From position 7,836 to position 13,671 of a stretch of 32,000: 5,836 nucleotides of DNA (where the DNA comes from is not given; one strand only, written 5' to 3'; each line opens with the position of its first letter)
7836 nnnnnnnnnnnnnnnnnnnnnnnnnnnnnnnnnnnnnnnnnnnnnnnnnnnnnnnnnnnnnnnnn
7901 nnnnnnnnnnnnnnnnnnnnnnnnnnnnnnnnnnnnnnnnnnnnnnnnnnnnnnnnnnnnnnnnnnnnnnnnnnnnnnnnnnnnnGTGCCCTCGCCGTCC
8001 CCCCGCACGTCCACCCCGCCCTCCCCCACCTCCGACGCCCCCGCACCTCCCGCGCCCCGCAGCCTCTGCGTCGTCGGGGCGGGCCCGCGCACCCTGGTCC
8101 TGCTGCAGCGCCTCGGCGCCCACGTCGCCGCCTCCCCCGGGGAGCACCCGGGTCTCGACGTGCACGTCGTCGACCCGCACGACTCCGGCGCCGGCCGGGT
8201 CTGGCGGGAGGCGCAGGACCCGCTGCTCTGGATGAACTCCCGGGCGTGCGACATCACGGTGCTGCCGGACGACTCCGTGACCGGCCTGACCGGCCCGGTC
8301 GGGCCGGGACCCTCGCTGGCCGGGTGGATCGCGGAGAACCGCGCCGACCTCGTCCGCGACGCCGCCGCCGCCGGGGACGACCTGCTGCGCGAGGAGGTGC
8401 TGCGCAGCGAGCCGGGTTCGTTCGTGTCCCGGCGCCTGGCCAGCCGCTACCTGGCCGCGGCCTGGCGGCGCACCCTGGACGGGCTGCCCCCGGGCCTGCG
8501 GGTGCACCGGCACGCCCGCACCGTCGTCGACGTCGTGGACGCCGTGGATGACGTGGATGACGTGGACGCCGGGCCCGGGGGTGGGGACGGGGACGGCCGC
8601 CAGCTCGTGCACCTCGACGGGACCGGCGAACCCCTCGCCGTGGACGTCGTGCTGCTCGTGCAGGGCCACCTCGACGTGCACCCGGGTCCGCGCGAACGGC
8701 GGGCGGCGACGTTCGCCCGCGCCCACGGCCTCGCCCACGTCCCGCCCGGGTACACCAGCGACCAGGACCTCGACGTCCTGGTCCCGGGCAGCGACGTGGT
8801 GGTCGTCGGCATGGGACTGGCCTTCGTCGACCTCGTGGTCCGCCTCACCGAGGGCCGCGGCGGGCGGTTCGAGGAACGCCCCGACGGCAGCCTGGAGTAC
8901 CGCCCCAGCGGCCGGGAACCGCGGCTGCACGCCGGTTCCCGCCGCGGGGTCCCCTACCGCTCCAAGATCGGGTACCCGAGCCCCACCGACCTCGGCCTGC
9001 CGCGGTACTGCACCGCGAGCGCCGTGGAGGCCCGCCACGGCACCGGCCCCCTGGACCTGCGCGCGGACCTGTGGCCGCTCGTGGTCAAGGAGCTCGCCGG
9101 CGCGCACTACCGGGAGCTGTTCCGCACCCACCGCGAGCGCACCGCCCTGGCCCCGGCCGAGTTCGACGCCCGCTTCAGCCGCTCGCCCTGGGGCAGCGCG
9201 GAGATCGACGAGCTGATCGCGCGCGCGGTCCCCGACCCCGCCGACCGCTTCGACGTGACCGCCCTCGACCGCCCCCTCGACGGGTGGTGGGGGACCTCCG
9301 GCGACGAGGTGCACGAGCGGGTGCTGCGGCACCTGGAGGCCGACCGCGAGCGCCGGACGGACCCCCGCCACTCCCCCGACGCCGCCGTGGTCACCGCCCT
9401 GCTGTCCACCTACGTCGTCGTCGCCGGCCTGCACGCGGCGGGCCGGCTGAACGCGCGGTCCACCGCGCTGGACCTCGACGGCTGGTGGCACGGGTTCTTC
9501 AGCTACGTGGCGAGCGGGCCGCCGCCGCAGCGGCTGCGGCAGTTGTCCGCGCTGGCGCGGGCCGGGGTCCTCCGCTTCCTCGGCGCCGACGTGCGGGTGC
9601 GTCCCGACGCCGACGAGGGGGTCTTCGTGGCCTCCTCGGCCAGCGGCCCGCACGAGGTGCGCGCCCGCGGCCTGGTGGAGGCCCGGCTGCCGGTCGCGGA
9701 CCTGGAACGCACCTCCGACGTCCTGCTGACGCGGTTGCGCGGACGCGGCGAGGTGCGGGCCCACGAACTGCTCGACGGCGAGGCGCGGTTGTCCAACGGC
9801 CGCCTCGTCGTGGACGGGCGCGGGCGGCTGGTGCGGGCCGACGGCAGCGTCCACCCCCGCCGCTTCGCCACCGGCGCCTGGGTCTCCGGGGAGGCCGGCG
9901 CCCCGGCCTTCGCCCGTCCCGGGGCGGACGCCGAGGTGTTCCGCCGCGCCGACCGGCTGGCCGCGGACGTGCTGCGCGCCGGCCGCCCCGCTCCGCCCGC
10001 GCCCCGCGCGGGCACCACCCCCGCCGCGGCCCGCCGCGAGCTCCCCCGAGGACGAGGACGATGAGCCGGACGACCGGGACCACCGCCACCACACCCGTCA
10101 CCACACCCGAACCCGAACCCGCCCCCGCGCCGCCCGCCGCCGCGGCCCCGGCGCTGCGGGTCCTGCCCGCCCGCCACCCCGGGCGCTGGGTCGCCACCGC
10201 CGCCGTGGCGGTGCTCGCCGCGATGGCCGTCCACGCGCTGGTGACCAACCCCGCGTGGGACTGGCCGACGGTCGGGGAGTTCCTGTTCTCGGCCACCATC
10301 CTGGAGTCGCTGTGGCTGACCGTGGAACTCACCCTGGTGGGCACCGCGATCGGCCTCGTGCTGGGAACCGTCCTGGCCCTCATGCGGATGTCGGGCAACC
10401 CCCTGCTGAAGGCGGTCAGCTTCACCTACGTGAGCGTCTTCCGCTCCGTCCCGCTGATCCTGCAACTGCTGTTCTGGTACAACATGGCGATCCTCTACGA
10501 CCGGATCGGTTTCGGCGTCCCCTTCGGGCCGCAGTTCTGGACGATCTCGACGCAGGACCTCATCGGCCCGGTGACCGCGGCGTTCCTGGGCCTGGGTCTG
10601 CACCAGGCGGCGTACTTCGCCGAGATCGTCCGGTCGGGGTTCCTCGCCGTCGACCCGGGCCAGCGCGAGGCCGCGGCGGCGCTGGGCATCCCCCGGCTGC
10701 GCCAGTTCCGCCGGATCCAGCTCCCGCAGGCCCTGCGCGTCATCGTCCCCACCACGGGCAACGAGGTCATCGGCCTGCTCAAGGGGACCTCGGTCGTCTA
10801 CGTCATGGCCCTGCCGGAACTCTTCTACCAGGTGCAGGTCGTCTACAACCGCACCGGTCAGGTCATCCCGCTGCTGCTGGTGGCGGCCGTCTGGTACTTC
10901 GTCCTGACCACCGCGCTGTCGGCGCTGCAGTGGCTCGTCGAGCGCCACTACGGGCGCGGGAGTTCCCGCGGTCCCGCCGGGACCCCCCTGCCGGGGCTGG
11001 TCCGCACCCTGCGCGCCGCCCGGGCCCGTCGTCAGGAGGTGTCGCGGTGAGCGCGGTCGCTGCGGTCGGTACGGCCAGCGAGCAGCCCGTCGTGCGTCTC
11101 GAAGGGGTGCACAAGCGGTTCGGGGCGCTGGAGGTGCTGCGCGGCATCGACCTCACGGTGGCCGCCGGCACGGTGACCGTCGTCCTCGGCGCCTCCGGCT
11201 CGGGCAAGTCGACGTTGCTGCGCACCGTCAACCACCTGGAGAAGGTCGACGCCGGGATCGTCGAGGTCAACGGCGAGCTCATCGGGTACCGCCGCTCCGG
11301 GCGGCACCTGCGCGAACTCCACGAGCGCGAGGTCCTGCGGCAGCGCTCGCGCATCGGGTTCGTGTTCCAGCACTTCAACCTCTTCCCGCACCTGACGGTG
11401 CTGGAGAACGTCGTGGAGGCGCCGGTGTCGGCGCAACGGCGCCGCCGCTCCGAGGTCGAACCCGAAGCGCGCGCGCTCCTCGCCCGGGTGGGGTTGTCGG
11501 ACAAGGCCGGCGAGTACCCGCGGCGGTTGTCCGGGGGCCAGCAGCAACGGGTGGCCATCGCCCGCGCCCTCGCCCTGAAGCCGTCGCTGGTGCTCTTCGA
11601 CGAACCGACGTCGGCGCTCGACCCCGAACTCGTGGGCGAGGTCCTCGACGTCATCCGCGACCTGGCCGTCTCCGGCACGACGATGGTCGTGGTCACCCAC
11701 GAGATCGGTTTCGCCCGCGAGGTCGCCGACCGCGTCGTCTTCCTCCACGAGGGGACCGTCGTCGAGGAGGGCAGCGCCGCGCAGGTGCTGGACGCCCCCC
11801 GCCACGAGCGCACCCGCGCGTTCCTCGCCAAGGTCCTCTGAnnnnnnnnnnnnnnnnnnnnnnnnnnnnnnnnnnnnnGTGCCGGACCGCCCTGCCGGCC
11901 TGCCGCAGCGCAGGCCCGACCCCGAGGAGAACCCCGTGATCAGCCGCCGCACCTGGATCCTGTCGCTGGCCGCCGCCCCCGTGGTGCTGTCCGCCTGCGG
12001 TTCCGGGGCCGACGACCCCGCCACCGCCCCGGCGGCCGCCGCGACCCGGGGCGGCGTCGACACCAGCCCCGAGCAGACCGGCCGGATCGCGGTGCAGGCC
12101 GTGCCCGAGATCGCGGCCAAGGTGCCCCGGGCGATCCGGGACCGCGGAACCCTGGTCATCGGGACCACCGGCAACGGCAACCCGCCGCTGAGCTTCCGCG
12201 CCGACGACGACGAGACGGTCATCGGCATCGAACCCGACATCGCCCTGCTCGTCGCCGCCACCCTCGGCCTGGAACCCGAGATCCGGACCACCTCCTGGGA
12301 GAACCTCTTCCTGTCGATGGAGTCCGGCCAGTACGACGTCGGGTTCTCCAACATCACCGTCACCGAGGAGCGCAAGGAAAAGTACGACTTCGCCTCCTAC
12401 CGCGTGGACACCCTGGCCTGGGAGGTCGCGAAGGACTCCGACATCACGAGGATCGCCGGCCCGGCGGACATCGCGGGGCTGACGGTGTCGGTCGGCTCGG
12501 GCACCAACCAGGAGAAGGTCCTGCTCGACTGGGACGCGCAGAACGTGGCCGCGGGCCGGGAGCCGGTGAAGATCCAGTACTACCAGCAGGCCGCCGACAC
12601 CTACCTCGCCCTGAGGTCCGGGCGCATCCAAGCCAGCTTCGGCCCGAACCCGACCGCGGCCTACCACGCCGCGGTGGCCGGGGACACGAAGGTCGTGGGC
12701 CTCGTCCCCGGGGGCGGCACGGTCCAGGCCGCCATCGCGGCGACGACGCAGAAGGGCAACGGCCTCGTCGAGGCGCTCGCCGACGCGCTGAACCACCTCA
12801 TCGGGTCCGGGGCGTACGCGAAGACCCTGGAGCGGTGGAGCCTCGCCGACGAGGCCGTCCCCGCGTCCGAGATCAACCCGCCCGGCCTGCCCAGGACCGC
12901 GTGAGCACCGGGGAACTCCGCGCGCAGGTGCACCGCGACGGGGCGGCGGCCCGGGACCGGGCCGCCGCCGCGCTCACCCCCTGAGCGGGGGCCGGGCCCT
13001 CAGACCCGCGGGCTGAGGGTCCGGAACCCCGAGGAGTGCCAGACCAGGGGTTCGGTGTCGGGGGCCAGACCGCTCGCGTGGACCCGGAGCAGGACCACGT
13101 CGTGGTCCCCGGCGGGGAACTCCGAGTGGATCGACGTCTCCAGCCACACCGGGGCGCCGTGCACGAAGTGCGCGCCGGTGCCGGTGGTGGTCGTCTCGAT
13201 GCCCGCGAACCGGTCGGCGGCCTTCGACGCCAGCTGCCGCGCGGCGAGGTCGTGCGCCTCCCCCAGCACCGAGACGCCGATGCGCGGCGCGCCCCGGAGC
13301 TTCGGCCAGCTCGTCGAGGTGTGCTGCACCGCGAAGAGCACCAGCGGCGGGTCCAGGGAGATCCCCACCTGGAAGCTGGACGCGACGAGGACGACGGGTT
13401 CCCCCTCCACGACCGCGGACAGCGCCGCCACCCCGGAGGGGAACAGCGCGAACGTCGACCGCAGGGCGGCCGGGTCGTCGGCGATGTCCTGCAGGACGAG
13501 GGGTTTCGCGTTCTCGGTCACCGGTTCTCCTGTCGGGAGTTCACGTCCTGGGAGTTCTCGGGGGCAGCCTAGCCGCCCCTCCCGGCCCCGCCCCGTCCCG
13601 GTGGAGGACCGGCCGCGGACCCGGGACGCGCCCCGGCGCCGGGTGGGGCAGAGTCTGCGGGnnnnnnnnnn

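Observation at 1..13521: A 13.5-kb sulfur/methionine island with three SAM riboswitches and un-gated flavin-monooxygenase, ATP-grasp and flavin-reductase modules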

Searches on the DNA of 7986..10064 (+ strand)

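Call 26: search_rna_families(sources=[L001, L003, L008, L022, L037, L050], threshold=gathering)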
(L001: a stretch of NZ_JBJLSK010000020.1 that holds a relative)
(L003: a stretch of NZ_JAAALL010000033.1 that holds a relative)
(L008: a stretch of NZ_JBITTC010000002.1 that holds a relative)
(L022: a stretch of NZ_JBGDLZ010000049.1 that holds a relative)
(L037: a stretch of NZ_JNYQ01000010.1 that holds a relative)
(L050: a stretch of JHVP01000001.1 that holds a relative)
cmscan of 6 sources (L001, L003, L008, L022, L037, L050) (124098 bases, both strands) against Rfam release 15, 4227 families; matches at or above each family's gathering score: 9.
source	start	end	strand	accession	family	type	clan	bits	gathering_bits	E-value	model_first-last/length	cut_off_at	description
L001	3685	3798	+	RF00634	SAM-IV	Cis-reg; riboswitch;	CL00012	106.5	38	2.5e-18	1-116/116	no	SAM (S-adenosyl methionine) riboswitch aptamer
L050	9644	9755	-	RF00634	SAM-IV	Cis-reg; riboswitch;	CL00012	97.1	38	3.3e-16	1-116/116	no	SAM (S-adenosyl methionine) riboswitch aptamer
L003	7836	7948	+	RF00634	SAM-IV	Cis-reg; riboswitch;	CL00012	74.6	38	4.1e-11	1-116/116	no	SAM (S-adenosyl methionine) riboswitch aptamer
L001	19730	19816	+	RF00162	SAM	Cis-reg; riboswitch;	CL00012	64.1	44.4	2.7e-12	1-108/108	no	SAM riboswitch aptamer (S box leader)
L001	3451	3542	-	RF00162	SAM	Cis-reg; riboswitch;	CL00012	60.2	44.4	3.6e-11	1-108/108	no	SAM riboswitch aptamer (S box leader)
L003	2518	2611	+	RF00162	SAM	Cis-reg; riboswitch;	CL00012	54.5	44.4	1.6e-09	1-108/108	no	SAM riboswitch aptamer (S box leader)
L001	9689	9783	+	RF00162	SAM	Cis-reg; riboswitch;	CL00012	54.1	44.4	2.1e-09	1-108/108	no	SAM riboswitch aptamer (S box leader)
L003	14430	14522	-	RF00162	SAM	Cis-reg; riboswitch;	CL00012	51.9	44.4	9.4e-09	1-108/108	no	SAM riboswitch aptamer (S box leader)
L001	18085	18179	-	RF00162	SAM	Cis-reg; riboswitch;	CL00012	50.7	44.4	2.1e-08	1-108/108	no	SAM riboswitch aptamer (S box leader)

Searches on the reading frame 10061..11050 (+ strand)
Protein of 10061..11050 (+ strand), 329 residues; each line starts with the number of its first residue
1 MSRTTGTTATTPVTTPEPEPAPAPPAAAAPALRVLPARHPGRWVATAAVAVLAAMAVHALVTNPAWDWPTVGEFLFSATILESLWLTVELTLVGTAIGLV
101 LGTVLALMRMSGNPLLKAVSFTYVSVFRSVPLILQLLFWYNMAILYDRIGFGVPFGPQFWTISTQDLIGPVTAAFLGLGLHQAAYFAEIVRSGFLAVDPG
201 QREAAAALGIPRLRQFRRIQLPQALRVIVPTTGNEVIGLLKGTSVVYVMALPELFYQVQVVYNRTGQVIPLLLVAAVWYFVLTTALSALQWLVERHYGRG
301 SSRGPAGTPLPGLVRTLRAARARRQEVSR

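Call 10: search_protein_families(library=pfam, proteins=[window:10061-11050:+], max_evalue=0.01)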
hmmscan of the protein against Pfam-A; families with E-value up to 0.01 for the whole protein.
window:10061-11050:+ (329 aa): 1 family
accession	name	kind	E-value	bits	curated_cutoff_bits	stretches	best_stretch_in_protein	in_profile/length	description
PF00528.27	BPD_transp_1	-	4.3e-20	72.7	26.4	1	98-296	1-181/184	Binding-protein-dependent transport system inner membrane component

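Call 11: search_protein_families(library=ncbifam, proteins=[window:10061-11050:+], max_evalue=0.01)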
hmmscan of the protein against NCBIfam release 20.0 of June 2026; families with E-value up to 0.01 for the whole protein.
window:10061-11050:+ (329 aa): 16 families
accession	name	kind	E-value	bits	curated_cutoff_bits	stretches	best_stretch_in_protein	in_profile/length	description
NF011680.0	PRK15100.1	equivalog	2e-43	148.8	300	1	80-299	15-216/222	cystine ABC transporter permease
TIGR03004.1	ectoine_ehuC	equivalog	3.7e-40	138.1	196.95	1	80-302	7-211/214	ectoine/hydroxyectoine ABC transporter permease subunit EhuC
NF011687.0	PRK15107.1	equivalog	9.9e-34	117.2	318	1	67-289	5-215/224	glutamate/aspartate ABC transporter permease GltK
TIGR03003.1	ectoine_ehuD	equivalog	2.6e-30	105.9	205.2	1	66-295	1-210/212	ectoine/hydroxyectoine ABC transporter permease subunit EhuD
NF011714.0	PRK15135.1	subfamily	1.4e-29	103.6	319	1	76-303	5-225/228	histidine ABC transporter permease HisQ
NF007028.0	PRK09494.1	equivalog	7.2e-29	101.2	303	1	79-295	14-214/219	glutamine ABC transporter permease GlnP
NF008337.0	PRK11123.1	equivalog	2.5e-24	86.1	277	1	79-284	6-217/238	arginine ABC transporter permease ArtQ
NF008336.0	PRK11122.1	equivalog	8.9e-23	81.1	248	1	78-296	6-214/222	arginine ABC transporter permease ArtM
NF011651.0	PRK15069.1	subfamily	9.2e-22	77.6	306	1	81-297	20-228/237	histidine ABC transporter permease HisM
TIGR01726.1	HEQRo_perm_3TM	subfamily_domain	6.5e-21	74.7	42.2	2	78-142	3-67/99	ABC transporter permease subunit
NF040839.1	tungstate_WtpB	equivalog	4.1e-07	29.9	340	1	53-229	17-183/251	tungstate ABC transporter permease WtpB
TIGR01097.1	PhnE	equivalog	4e-06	26.5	216.7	1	74-136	51-117/252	phosphonate ABC transporter, permease protein PhnE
NF008049.0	PRK10782.1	subfamily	6e-06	26.1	212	1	77-265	10-187/217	methionine ABC transporter permease MetI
TIGR01197.1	nramp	subfamily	0.00073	18.9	272.5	1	76-128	74-126/390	metal ion transporter, metal ion (Mn2+/Fe2+) transporter (Nramp) family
TIGR00974.1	3a0107s02c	equivalog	0.00097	18.4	193.45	1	79-229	55-187/272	phosphate ABC transporter permease PstA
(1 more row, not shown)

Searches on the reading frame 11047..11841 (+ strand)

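Call 10: search_protein_families(library=pfam, proteins=[window:11047-11841:+], max_evalue=0.01)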
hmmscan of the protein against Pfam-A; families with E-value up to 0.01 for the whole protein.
window:11047-11841:+ (264 aa): 9 families
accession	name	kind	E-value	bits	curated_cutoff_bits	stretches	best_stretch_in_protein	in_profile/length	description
PF00005.33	ABC_tran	-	1.6e-33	116.6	25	1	31-189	1-137/137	ABC transporter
PF13304.12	AAA_21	-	1.5e-11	45.3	27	2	147-219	224-299/304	AAA domain, putative AbiEii toxin, Type IV TA system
PF02463.25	SMC_N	-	2e-07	31.1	40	1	153-226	135-205/220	RecF/RecN/SMC N terminal domain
PF25199.1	nSTAND_NTPase5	-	0.00035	20.9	34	1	38-97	38-91/145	Novel STAND NTPase 5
PF09818.15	ABC_ATPase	-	0.00035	20.1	23.2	0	37-62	76-100/283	P-loop domain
PF13191.12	AAA_16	-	0.00036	21.5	32.6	1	41-100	22-82/167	AAA ATPase domain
PF13555.12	AAA_29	-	0.00082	19.5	27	1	39-58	20-39/61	P-loop containing region of AAA domain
PF03193.22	RsgA_GTPase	-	0.0042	17.4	30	1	40-66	105-131/174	RsgA GTPase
PF13401.12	AAA_22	-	0.0083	16.9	27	0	42-72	6-37/130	AAA domain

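Call 11: search_protein_families(library=ncbifam, proteins=[window:11047-11841:+], max_evalue=0.01)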
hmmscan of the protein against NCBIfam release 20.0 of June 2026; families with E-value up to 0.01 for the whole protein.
window:11047-11841:+ (264 aa): 192 families (the best 25 are shown)
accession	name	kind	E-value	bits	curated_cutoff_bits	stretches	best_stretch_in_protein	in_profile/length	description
NF008428.0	PRK11264.1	equivalog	2.4e-93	311.9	406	1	16-264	4-248/250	L-cystine ABC transporter ATP-binding protein TcyN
TIGR03005.1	ectoine_ehuA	equivalog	3.3e-87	291.9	345.4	1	16-264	1-251/252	ectoine/hydroxyectoine ABC transporter ATP-binding protein EhuA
NF007027.0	PRK09493.1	equivalog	7e-84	280.9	379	1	16-263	2-239/240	glutamine ABC transporter ATP-binding protein GlnQ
NF007908.0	PRK10619.1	equivalog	4.1e-80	268.7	466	1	20-261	10-253/257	histidine ABC transporter ATP-binding protein HisP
NF008338.0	PRK11124.1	equivalog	8.5e-70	235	369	1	16-260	3-240/242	arginine ABC transporter ATP-binding protein ArtP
TIGR00972.1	3a0107s01c2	equivalog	3e-62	210.2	343.2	1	18-262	4-245/248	phosphate ABC transporter ATP-binding protein PstB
TIGR02315.1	ABC_phnC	equivalog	2.1e-55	187.8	266.1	1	16-249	2-235/243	phosphonate ABC transporter ATP-binding protein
TIGR02314.1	ABC_MetN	equivalog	1.9e-53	181.7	499.7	1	27-261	17-242/343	methionine ABC transporter ATP-binding protein MetN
TIGR00968.1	3a0106s01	subfamily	2.3e-53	181.2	342.75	1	18-263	3-234/237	sulfate ABC transporter ATP-binding protein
TIGR03265.1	PhnT2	equivalog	1.1e-52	179.4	457.7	1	14-256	3-231/353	putative 2-aminoethylphosphonate ABC transporter ATP-binding protein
TIGR02673.1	FtsE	equivalog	2.2e-51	174.5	264.85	1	15-236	1-213/214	cell division ATP-binding protein FtsE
TIGR01186.1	proV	subfamily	1e-49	169.6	326.6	1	26-263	4-233/363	betaine/proline/choline family ABC transporter ATP-binding protein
TIGR02982.1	heterocyst_DevA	subfamily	6.5e-49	166.5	295.8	1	29-238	19-219/220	ABC exporter ATP-binding subunit, DevA family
NF006987.0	PRK09452.1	equivalog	3.9e-48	164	482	1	9-259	11-247/378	spermidine/putrescine ABC transporter ATP-binding protein PotA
NF008105.0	PRK10851.1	equivalog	4.6e-46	157.2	502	1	17-261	4-238/362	sulfate/thiosulfate ABC transporter ATP-binding protein CysA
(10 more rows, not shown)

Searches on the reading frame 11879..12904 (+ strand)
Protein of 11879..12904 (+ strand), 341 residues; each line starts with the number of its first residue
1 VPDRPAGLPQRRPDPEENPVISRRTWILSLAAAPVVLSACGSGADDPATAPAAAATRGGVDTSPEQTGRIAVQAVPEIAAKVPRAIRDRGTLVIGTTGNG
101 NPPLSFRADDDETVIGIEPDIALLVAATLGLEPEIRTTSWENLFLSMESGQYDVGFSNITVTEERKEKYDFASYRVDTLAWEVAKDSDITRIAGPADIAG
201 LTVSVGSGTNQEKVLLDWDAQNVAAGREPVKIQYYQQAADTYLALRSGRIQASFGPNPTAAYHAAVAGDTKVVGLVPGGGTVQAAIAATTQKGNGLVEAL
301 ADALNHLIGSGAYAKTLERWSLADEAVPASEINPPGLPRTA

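Call 12: search_protein_families(library=pfam, proteins=[window:11879-12904:+], max_evalue=0.001)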
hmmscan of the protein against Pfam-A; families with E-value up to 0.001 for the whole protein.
window:11879-12904:+ (341 aa): 1 family
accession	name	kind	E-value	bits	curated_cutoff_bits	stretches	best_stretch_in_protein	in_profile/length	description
PF00497.25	SBP_bac_3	-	3.3e-25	88.8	26.4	1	93-321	2-130/132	Bacterial extracellular solute-binding proteins, family 3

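Call 18: search_protein_families(library=ncbifam, proteins=[window:11879-12904:+], max_evalue=1)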
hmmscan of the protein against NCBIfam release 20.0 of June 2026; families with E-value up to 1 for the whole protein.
window:11879-12904:+ (341 aa): 14 families
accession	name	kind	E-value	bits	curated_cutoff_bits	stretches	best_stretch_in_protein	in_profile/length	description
NF052427.1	StpK7MSMEG_1200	equivalog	4.5e-37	127.8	900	1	18-333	290-597/601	serine/threonine protein kinase StpK7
NF008426.0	PRK11260.1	equivalog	5e-29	101.4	312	1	81-324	32-263/266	cystine ABC transporter substrate-binding protein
TIGR01096.1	3A0103s03R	subfamily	3.5e-18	66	256.35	1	85-320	20-249/250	lysine/arginine/ornithine ABC transporter substrate-binding protein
NF007029.0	PRK09495.1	equivalog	3.5e-14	53.2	303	1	91-321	26-243/248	glutamine ABC transporter substrate-binding protein GlnH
TIGR02995.1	ectoine_ehuB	equivalog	3.5e-09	36.3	190.9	1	81-329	24-268/275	ectoine/hydroxyectoine ABC transporter substrate-binding protein EhuB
NF008112.0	PRK10859.1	equivalog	4.5e-08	32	354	1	81-220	34-169/483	membrane-bound lytic murein transglycosylase MltF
NF041765.1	ArtJ_Ecoli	equivalog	9.8e-06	25.3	510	1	108-320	37-240/243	arginine ABC transporter substrate-binding protein ArtJ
NF011965.0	PRK15437.1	equivalog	4.7e-05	23.1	459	1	114-274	48-204/260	histidine ABC transporter substrate-binding protein HisJ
NF008885.0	PRK11917.1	equivalog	5.2e-05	22.9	373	1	84-217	32-165/259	bifunctional adhesin/ABC transporter aspartate/glutamate-binding protein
NF041764.1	ArtI_Ecoli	equivalog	7.8e-05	22.2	522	1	102-320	32-240/243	arginine ABC transporter substrate-binding protein ArtI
NF011583.0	PRK15007.1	subfamily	0.0002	20.8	358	1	101-260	31-178/243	arginine ABC transporter substrate-binding protein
NF010364.0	PRK13792.1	equivalog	0.017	15.1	261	1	25-51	5-30/127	lysozyme inhibitor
NF052324.1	PorU_rel_Nterm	equivalog_domain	0.051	11.7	450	1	163-263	321-423/879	putative type IX secretion system sortase PorU2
NF040735.1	SBP_SaoX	equivalog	0.21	10.6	300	1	191-258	90-158/330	ABC transporter substrate-binding subunit SaoX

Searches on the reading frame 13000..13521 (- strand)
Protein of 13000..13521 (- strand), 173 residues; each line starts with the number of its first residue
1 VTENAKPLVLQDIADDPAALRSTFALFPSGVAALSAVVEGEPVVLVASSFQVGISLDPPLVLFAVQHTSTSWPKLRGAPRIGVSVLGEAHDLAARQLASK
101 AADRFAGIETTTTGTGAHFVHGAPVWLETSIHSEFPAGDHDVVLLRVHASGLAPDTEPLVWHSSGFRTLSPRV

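Call 12: search_protein_families(library=pfam, proteins=[window:13000-13521:-], max_evalue=0.001)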
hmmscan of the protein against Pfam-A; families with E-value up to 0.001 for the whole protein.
window:13000-13521:- (173 aa): 1 family
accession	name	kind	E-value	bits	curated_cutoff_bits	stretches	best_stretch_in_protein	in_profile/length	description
PF01613.24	Flavin_Reduct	-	2.9e-27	96.1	27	1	26-170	3-153/153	Flavin reductase like domain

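Call 18: search_protein_families(library=ncbifam, proteins=[window:13000-13521:-], max_evalue=1)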
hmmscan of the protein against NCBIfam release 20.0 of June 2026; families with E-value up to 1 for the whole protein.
window:13000-13521:- (173 aa): 8 families
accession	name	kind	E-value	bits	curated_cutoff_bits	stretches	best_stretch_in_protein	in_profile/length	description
NF045630.1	monooxsub_HsaB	equivalog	1.6e-25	90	230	1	16-167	6-157/186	3-hydroxy-9,10-secoandrosta-1,3,5(10)-triene-9,17-dione monooxygenase reductase subunit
NF042921.1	HpaC_Thermus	equivalog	1.6e-21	76.9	200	1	19-169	4-149/150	4-hydroxyphenylacetate 3-monooxygenase reductase subunit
NF052639.1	FlvnRedFerAPor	equivalog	7.4e-19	68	260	1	17-167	4-153/158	flavin reductase FerA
NF045919.1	HphnlacHdxRed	equivalog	1.2e-14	54.2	340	1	16-170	6-159/309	p-hydroxyphenylacetate 3-hydroxylase reductase component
NF045733.1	StyMonoxStyB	equivalog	4.5e-13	49.4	200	1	18-167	2-147/150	styrene monooxygenase NADH-dependent flavin reductase subunit StyB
TIGR03615.1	RutF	equivalog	1.4e-07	31.7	254.75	1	52-168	37-155/156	NADH-dependent FMN reductase RutF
TIGR02296.1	HpaC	equivalog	0.00044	20.3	205.95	1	52-169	32-153/154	4-hydroxyphenylacetate 3-monooxygenase, reductase component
NF012030.0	PRK15486.1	equivalog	0.004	16.9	315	1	53-166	42-159/170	4-hydroxyphenylacetate 3-monooxygenase reductase subunit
